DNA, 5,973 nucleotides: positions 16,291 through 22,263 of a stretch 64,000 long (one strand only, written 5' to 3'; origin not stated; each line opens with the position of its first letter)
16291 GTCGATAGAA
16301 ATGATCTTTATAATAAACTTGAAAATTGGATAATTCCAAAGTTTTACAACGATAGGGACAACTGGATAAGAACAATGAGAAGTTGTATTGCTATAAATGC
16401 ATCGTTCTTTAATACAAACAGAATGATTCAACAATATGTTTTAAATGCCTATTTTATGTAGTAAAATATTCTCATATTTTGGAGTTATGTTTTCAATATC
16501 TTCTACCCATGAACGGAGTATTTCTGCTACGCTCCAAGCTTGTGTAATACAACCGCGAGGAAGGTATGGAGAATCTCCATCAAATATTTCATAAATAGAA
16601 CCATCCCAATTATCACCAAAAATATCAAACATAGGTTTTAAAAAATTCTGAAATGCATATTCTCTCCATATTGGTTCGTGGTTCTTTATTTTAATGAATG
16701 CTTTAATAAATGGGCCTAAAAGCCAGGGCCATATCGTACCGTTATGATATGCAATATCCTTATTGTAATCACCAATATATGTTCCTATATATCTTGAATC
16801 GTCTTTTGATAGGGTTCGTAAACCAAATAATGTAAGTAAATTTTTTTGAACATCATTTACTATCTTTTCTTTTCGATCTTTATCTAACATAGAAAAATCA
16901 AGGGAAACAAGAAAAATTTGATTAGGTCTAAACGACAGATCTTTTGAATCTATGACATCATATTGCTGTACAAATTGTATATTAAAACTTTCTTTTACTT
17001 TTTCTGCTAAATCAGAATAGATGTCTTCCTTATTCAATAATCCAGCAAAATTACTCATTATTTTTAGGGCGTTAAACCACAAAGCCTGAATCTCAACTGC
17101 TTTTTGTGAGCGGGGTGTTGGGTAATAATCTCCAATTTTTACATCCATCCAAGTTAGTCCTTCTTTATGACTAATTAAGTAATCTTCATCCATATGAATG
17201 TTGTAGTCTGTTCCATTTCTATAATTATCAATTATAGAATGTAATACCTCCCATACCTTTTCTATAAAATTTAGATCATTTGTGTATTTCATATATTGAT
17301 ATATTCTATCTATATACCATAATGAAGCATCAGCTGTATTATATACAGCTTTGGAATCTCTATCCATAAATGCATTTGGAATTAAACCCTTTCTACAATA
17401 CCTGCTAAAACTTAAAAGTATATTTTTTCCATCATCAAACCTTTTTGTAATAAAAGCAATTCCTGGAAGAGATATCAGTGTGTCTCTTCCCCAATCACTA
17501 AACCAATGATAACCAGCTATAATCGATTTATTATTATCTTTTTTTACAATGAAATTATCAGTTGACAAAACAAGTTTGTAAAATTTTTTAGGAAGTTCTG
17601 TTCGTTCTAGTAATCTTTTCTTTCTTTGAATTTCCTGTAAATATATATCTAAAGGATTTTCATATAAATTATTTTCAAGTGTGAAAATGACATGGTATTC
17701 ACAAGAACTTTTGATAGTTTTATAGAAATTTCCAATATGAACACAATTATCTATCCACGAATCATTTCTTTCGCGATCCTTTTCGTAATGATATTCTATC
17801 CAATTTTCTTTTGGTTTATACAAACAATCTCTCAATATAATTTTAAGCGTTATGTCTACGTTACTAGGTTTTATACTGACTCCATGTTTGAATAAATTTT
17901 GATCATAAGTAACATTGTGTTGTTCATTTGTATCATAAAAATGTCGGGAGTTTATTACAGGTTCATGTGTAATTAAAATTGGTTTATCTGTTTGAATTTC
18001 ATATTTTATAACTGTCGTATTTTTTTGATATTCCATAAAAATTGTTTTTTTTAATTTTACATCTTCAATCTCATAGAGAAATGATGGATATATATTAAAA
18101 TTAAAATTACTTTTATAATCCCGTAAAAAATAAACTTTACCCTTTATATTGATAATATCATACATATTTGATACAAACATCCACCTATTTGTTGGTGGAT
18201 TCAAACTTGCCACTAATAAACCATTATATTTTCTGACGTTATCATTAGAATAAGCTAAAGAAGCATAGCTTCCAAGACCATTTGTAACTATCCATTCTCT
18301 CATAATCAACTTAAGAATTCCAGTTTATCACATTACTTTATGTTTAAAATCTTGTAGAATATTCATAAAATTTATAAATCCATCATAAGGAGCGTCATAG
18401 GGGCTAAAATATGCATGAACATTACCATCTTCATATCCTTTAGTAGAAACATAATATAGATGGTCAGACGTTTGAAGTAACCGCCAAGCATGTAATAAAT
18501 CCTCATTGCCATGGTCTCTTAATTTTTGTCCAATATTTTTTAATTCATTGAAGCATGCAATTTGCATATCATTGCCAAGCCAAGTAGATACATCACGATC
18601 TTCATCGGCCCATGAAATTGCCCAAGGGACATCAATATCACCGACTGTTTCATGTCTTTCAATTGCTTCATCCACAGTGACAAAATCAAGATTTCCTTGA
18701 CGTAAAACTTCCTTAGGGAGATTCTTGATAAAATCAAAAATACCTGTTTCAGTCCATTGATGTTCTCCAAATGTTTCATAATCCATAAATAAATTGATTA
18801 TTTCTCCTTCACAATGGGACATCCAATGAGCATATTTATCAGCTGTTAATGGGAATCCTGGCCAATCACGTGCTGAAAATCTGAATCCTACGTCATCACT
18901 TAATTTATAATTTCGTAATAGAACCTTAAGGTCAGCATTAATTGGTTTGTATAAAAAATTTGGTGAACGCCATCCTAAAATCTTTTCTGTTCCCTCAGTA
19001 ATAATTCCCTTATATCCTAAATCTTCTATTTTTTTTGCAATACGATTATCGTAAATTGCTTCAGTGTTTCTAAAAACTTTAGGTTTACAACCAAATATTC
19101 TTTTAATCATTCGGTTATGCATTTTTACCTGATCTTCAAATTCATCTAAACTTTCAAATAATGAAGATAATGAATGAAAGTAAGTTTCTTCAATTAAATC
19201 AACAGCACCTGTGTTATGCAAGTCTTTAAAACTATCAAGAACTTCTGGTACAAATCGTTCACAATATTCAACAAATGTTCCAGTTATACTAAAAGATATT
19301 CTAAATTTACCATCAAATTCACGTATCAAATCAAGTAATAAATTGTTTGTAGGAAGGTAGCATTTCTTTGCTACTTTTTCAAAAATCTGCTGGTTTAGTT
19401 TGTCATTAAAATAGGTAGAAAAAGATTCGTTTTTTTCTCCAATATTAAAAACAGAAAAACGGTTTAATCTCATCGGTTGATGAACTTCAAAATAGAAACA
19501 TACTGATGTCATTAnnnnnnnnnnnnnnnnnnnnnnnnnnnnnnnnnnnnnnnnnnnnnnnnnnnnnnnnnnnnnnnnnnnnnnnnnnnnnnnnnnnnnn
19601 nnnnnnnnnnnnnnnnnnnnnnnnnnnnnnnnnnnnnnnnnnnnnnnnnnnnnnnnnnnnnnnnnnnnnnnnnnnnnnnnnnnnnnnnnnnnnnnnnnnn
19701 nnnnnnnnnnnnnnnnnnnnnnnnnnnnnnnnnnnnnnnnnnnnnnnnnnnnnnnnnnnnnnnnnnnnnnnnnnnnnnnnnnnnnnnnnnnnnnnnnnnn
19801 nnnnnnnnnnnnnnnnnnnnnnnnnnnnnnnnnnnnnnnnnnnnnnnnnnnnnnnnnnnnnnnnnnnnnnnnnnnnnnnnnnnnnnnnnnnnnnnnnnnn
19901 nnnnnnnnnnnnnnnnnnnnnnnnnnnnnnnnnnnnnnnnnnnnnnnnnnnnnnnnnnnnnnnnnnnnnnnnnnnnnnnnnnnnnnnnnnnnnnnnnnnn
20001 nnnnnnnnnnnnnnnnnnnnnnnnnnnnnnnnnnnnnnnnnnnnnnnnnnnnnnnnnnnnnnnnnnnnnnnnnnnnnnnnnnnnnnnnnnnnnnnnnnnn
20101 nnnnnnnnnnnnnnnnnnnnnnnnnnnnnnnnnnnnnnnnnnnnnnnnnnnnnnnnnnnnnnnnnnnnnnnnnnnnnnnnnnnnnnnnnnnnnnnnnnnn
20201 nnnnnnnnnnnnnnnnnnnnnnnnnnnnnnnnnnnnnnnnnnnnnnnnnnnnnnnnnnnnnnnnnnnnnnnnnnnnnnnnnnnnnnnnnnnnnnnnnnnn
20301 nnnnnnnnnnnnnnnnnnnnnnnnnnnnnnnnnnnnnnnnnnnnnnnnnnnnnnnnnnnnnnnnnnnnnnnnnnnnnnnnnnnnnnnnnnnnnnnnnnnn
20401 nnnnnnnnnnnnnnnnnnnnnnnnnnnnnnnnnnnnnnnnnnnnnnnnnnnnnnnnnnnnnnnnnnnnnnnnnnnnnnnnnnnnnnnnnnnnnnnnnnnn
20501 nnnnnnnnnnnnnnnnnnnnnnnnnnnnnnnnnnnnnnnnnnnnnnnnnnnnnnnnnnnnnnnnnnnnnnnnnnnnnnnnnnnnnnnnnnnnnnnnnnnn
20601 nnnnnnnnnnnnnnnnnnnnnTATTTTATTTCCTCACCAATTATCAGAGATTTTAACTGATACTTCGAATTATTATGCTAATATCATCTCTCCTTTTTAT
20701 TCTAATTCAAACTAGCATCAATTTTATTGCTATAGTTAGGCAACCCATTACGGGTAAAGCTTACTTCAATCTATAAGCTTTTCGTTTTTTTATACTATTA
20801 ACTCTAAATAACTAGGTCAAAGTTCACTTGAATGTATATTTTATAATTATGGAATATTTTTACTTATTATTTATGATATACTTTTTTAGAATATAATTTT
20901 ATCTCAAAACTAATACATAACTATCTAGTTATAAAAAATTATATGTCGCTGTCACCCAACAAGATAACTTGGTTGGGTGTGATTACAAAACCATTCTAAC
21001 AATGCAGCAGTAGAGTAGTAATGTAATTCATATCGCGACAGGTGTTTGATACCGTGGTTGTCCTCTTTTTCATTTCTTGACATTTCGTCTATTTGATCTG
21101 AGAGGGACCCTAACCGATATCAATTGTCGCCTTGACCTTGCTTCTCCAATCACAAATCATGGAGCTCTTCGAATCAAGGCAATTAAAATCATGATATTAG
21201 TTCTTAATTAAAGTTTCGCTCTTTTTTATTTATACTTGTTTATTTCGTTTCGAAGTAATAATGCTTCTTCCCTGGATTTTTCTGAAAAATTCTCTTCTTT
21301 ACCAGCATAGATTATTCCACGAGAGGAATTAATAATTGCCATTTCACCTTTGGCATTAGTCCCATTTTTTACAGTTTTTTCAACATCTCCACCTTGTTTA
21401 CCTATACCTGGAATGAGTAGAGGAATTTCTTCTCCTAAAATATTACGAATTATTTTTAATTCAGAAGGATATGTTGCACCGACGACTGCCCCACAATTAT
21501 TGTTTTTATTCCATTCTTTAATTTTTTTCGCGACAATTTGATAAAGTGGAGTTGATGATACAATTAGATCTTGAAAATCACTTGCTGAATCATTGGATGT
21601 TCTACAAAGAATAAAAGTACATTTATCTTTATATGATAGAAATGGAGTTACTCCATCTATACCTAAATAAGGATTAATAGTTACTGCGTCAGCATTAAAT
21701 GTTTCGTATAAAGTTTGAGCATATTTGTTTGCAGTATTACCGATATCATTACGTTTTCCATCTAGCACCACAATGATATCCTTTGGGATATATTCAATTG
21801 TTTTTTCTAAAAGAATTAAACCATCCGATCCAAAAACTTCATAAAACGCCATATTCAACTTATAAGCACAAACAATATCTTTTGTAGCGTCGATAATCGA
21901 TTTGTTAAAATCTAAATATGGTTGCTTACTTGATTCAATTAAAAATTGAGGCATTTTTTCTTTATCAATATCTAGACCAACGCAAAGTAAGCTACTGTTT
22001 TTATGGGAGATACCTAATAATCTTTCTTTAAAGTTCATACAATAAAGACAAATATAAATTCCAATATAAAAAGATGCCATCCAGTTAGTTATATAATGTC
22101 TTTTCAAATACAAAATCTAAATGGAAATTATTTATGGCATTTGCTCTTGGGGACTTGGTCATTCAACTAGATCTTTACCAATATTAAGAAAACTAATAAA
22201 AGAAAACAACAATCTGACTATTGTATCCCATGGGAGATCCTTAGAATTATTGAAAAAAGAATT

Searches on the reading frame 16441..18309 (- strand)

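Call 62: search_protein_families(library=pfam, proteins=[window:16441-18309:-], max_evalue=0.0001)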
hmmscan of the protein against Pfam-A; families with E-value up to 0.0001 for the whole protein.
window:16441-18309:- (622 aa): 4 families
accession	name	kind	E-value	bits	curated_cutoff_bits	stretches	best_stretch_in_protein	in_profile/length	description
PF06202.20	GDE_C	-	2.2e-118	395.8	21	1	249-599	2-367/367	Amylo-alpha-1,6-glucosidase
PF12439.13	GDE_N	-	2.2e-40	138.9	27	1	4-201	1-214/219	Glycogen debranching enzyme N terminal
PF12899.13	Glyco_hydro_100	-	3.4e-05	23.2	23.6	0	508-553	343-388/435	Alkaline and neutral invertase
PF17389.8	Bac_rhamnosid6H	-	8.1e-05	22.5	24.5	0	339-485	110-248/339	Bacterial alpha-L-rhamnosidase 6 hairpin glycosidase domain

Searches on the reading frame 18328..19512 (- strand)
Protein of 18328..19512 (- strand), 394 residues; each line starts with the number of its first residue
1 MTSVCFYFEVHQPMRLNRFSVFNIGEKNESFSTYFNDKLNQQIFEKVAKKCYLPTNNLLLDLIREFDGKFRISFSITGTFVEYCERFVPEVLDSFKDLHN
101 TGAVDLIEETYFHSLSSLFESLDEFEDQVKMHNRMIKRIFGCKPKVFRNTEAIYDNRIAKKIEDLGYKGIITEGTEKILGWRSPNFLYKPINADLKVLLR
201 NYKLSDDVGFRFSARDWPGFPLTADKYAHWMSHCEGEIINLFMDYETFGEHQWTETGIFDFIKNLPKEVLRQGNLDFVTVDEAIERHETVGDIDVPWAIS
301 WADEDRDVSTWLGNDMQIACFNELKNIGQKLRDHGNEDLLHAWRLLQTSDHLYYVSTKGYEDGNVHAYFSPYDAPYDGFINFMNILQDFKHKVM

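Call 62: search_protein_families(library=pfam, proteins=[window:18328-19512:-], max_evalue=0.0001)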
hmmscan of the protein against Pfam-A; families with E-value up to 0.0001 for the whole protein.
window:18328-19512:- (394 aa): 2 families
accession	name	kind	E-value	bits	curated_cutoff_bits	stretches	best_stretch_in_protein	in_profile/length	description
PF03065.20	Glyco_hydro_57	-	5.2e-83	279.2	21.2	1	6-296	2-291/291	Glycosyl hydrolase family 57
PF01522.26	Polysacc_deac_1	-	9.5e-05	22.8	23.1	0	74-169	37-123/124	Polysaccharide deacetylase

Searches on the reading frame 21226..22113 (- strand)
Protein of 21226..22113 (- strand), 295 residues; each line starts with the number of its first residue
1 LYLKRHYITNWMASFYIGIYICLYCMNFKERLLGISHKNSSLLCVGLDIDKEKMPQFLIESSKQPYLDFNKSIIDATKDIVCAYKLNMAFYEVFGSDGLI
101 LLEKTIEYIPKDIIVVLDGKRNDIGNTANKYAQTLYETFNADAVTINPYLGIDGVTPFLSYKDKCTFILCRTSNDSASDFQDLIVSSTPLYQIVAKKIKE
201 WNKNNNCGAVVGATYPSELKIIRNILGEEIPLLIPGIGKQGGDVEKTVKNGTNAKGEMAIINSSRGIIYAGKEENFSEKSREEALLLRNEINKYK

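Call 52: search_protein_families(library=pfam, proteins=[window:21226-22113:-], max_evalue=0.001)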
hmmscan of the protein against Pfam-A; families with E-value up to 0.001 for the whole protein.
window:21226-22113:- (295 aa): 1 family
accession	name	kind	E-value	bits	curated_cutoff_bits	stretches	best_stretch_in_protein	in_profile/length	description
PF00215.30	OMPdecase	-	3.8e-32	112.4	27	1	42-274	2-215/221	Orotidine 5'-phosphate decarboxylase / HUMPS family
